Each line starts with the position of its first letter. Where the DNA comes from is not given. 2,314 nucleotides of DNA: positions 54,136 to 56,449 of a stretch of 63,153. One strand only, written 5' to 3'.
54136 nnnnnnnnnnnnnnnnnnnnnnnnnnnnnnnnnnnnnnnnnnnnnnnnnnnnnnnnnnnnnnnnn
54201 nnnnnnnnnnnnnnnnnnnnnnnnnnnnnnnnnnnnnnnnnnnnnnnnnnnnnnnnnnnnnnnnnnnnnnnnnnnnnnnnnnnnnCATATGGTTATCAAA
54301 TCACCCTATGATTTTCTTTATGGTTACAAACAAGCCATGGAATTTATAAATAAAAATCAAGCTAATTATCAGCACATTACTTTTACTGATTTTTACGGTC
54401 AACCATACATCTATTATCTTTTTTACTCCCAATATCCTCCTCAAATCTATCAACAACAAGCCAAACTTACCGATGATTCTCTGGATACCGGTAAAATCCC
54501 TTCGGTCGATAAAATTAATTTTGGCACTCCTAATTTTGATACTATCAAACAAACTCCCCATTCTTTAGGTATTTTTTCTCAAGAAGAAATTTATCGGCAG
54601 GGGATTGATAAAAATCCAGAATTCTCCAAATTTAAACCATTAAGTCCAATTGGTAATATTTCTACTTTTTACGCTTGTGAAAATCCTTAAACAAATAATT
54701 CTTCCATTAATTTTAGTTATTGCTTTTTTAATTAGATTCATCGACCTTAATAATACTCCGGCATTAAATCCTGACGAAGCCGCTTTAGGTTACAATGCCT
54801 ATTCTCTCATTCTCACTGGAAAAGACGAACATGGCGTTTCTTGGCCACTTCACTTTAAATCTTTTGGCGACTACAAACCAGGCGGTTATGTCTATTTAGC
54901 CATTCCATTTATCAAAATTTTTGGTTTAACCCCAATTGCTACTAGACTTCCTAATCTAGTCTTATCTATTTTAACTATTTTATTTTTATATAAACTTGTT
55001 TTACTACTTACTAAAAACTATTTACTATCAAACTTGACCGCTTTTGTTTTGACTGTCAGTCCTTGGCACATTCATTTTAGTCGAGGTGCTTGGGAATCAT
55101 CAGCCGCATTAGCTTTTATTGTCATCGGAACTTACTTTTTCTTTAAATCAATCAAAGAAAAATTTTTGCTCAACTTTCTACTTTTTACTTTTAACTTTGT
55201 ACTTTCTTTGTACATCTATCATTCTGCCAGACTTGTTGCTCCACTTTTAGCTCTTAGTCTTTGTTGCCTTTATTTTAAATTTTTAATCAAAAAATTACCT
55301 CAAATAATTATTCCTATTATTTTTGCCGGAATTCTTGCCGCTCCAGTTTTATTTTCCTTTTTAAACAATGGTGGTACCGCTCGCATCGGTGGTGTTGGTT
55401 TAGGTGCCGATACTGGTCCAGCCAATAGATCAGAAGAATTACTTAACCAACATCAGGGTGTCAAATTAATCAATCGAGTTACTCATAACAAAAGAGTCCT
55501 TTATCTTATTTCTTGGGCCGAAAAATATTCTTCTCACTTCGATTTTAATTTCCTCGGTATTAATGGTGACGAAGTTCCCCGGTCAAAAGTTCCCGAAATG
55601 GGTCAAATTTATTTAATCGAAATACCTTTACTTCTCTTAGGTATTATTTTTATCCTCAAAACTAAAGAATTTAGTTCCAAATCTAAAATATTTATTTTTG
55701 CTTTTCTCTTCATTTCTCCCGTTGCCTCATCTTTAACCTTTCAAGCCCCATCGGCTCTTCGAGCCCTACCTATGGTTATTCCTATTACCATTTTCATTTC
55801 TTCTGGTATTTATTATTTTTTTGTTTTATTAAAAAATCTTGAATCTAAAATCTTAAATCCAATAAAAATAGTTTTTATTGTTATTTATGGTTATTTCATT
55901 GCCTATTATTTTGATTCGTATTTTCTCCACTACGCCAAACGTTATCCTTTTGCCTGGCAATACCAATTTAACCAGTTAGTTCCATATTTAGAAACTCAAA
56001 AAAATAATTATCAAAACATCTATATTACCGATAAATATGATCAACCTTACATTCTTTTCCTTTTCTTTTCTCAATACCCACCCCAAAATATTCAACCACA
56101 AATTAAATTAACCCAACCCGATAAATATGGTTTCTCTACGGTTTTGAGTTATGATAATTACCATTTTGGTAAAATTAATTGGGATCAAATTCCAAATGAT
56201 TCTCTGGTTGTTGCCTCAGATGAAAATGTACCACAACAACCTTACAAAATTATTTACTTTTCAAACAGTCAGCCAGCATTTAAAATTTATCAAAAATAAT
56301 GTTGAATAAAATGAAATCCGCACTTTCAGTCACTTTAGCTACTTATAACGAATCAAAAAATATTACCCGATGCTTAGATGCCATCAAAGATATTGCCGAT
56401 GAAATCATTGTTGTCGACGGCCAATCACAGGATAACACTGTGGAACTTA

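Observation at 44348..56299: Six diverged PMT/ArnT-like GT-C paralogs, five in uninterrupted tandem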

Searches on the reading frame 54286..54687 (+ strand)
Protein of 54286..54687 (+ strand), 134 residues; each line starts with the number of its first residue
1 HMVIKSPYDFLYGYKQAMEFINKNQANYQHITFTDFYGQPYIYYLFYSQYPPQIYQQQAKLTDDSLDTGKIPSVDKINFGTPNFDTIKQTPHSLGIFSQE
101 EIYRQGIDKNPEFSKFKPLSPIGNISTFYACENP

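Call 56: predict_structure(alignment_id=A4)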
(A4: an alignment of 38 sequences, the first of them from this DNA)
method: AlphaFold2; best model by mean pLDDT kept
length: 134 residues; sequences in the alignment: 38
mean_pLDDT: 91.2   pTM: 0.86
mean pLDDT of the five models: 91.2, 89.4, 88.5, 88.3, 87.8
residues with pLDDT >= 90: 100; 70-90: 28; 50-70: 6; < 50: 0
segments of 3 or more residues with pLDDT < 50: none
pLDDT, mean of each block of 10 residues (from residue 1): 79 94 96 94 93 90 67 93 96 97 96 96 93 96
secondary structure, 60 per line:
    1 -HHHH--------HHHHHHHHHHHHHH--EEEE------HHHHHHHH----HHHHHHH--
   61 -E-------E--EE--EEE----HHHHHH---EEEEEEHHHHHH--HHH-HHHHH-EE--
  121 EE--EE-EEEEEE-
elements in order: H2-5 H14-27 E30-33 H40-47 H52-58 E77-79 H84-89 E93-98 H99-104 H111-115 E128-133

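Call 58: fold_search(model_id=the predicted structure, library=pdb)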
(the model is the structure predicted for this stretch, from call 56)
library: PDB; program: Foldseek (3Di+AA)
matches with E <= 10: 175; with E <= 0.001: 0
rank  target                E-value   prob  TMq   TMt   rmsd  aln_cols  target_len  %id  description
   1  3ozf_A                4.0e-01  0.14  0.22  0.14  10.4        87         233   11  Crystal Structure of Plasmodium falciparum Hypoxanthine-Guanine-Xanthine Phosphoribosyltransferase in complex with hyp (released 2011-09-28)
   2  1cjb_A                4.3e-01  0.13  0.22  0.15  10.4        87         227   11  MALARIAL PURINE PHOSPHORIBOSYLTRANSFERASE (released 1999-08-18)
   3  3ozf_C                4.6e-01  0.13  0.22  0.14  10.4        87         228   11  Crystal Structure of Plasmodium falciparum Hypoxanthine-Guanine-Xanthine Phosphoribosyltransferase in complex with hyp (released 2011-09-28)
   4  2w9t_A                4.9e-01  0.10  0.25  0.23   7.3       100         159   14  Staphylococcus aureus S1:DHFR (released 2009-03-24)
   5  3ozf_B                5.2e-01  0.12  0.22  0.14  10.4        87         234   11  Crystal Structure of Plasmodium falciparum Hypoxanthine-Guanine-Xanthine Phosphoribosyltransferase in complex with hyp (released 2011-09-28)
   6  1efa_C                7.8e-01  0.08  0.28  0.16  11.6       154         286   14  CRYSTAL STRUCTURE OF THE LAC REPRESSOR DIMER BOUND TO OPERATOR AND THE ANTI-INDUCER ONPF (released 2000-03-06)
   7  1jye                  8.3e-01  0.07  0.27  0.16  11.0       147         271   14  Structure of a Dimeric Lac Repressor with C-terminal Deletion and K84L Substitution (released 2001-10-18)
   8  8c9v                  8.3e-01  0.06  0.30  0.24  10.9       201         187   11  O-methyltransferase from Desulfuromonas acetoxidans (released 2023-04-05)
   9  1jwl_C                1.0e+00  0.07  0.29  0.17  11.2       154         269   14  Structure of the Dimeric lac Repressor/Operator O1/ONPF Complex (released 2001-10-05)
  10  1efa_B                1.0e+00  0.06  0.28  0.15  11.7       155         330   13  CRYSTAL STRUCTURE OF THE LAC REPRESSOR DIMER BOUND TO OPERATOR AND THE ANTI-INDUCER ONPF (released 2000-03-06)
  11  2o20_A                1.1e+00  0.09  0.26  0.15   9.6        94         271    7  Crystal structure of transcription regulator CcpA of Lactococcus lactis (released 2007-03-27)
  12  2p9h_A                1.1e+00  0.08  0.29  0.17  11.2       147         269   13  High resolution structure of the Lactose Repressor bound to IPTG (released 2007-06-19)
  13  8bir_A                1.2e+00  0.03  0.23  0.14   9.1       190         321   12  O-Methyltransferase Plu4895 in complex with SAH and AQ-256 (released 2023-03-08)
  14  3edc_A                1.2e+00  0.05  0.26  0.15  11.3       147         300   14  Crystal Structure of a 1.6-hexanediol Bound Tetrameric Form of Escherichia coli Lac-repressor Refined to 2.1 Resolutio (released 2008-11-25)
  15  6pqb_B                1.3e+00  0.03  0.22  0.15   8.9       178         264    8  Crystal structure of aminoglycoside-resistance methyltransferase RmtC bound to S-adenosylhomocysteine (SAH) (released 2019-10-16)
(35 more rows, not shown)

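Call 68: search_protein_families(library=pfam, alignment_id=A4, max_evalue=1)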
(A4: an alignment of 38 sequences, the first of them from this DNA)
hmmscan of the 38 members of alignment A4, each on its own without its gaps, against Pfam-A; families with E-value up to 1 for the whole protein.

A. member 1, seq(134 aa): 1 family
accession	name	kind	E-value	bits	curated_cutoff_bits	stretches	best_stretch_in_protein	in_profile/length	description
PF06956.16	RtcR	-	0.24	11.3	23.1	1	7-71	87-152/183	Regulator of RNA terminal phosphate cyclase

B. families by the number of members that match (of 38 scanned): 16 families
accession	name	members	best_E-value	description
PF16468.10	DUF5049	5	0.004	Domain of unknown function (DUF5049)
PF10434.14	MAM1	1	0.021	Monopolin complex protein MAM1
PF11884.13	DUF3404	1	0.023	Domain of unknown function (DUF3404)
PF12207.13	DUF3600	1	0.088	Domain of unknown function (DUF3600)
PF20839.3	DUF5382_C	1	0.093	Family of unknown function (DUF5382) C-terminal domain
PF24597.1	TPR_DOP1_M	1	0.12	DOP1 middle TPR domain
PF21706.3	FCSD_central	1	0.16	Sulfide dehydrogenase [flavocytochrome c] flavoprotein chain, central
PF08806.17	Sep15_SelM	1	0.17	Sep15/SelM redox domain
PF22503.1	DUF6992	1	0.18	Family of unknown function (DUF6992)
PF01272.25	GreA_GreB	1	0.18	Transcription elongation factor, GreA/GreB, C-term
PF24599.1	DUF7621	1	0.21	Family of unknown function (DUF7621)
PF04896.17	AmoC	1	0.22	Ammonia monooxygenase/methane monooxygenase, subunit C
PF06230.17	LpxI_C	1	0.23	LpxI C-terminal domain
PF06956.16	RtcR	1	0.24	Regulator of RNA terminal phosphate cyclase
PF18552.7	PheRS_DBD1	1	0.27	PheRS DNA binding domain 1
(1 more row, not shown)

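Call 69: search_solved_structures(query=A4, max_evalue=10)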
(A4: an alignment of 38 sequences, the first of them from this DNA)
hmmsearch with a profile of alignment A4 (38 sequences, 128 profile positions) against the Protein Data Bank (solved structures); distinct sequences matched with E-value up to 10: 1.
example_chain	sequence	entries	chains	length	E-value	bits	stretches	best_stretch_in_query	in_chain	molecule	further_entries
6z1p_BY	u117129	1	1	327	0.25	14.3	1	74-124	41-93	mS93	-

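Call 79: find_homologous_proteins(query=A4, max_evalue=0.001)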
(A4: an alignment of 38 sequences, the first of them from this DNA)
Query A4 (38 sequences) (134 aa, profile of the alignment): 58 proteins with E <= 0.001 among 285 candidates.
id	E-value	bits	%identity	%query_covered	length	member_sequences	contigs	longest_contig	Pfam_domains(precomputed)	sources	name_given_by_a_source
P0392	8.9e-38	147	29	75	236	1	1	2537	-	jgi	jgi:hypothetical protein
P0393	1.0e-37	147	29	75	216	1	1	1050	-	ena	-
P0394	1.9e-37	146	30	72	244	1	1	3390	-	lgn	-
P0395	1.2e-36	143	31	72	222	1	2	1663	-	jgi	-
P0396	3.3e-36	142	43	39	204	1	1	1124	-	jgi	jgi:hypothetical protein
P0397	7.4e-36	141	30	71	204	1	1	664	-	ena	-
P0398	8.7e-36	140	48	59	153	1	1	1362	-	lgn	-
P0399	2.6e-35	139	41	37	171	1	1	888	-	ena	-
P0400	6.0e-35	138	68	100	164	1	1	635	-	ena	-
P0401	1.5e-34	136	68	99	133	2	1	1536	-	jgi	jgi:hypothetical protein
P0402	5.9e-34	134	63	97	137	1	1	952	-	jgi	-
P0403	6.6e-34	134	68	99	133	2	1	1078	-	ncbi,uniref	ncbi:hypothetical protein SDC9_145198 [bioreactor metagenome]|uniref:Uncharacterized protein n=1 Tax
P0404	1.1e-33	134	63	100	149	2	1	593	-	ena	-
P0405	3.7e-33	132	29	37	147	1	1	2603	-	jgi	jgi:hypothetical protein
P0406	5.8e-33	131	66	99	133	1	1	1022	-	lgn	-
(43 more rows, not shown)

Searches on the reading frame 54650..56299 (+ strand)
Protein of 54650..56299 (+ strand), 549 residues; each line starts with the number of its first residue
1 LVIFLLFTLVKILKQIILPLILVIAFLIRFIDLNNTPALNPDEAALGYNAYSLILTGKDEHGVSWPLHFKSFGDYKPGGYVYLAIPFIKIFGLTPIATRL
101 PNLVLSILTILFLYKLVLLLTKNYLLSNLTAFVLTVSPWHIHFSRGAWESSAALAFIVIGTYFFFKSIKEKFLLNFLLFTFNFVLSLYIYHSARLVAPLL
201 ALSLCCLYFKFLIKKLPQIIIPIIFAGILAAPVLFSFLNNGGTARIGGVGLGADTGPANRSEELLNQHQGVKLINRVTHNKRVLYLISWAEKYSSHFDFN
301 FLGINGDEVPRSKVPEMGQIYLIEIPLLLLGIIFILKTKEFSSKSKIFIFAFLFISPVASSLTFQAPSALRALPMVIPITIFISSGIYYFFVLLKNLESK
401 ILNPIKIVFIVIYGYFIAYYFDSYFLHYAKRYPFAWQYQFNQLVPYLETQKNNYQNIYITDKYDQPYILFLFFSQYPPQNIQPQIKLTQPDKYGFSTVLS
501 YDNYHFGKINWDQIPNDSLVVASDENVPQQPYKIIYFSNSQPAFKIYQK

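Call 5: search_protein_families(library=pfam, proteins=[window:54650-56299:+], max_evalue=0.01)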
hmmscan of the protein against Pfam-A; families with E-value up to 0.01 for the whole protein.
window:54650-56299:+ (549 aa): 1 family
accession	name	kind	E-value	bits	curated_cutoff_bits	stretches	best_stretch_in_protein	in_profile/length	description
PF02366.24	PMT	-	1.7e-05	25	22.7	1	21-172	3-160/245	Dolichyl-phosphate-mannose-protein mannosyltransferase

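Call 11: search_protein_families(library=ncbifam, proteins=[window:54650-56299:+], max_evalue=0.01)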
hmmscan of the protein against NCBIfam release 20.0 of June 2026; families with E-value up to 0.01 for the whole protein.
window:54650-56299:+ (549 aa): 1 family
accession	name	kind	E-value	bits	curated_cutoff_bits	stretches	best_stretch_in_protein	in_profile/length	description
NF047440.1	LA3751_2_3_fam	subfamily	7.2e-05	21.8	200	1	80-239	85-240/460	LA_3751/LA_3752 family putative glycosyltransferase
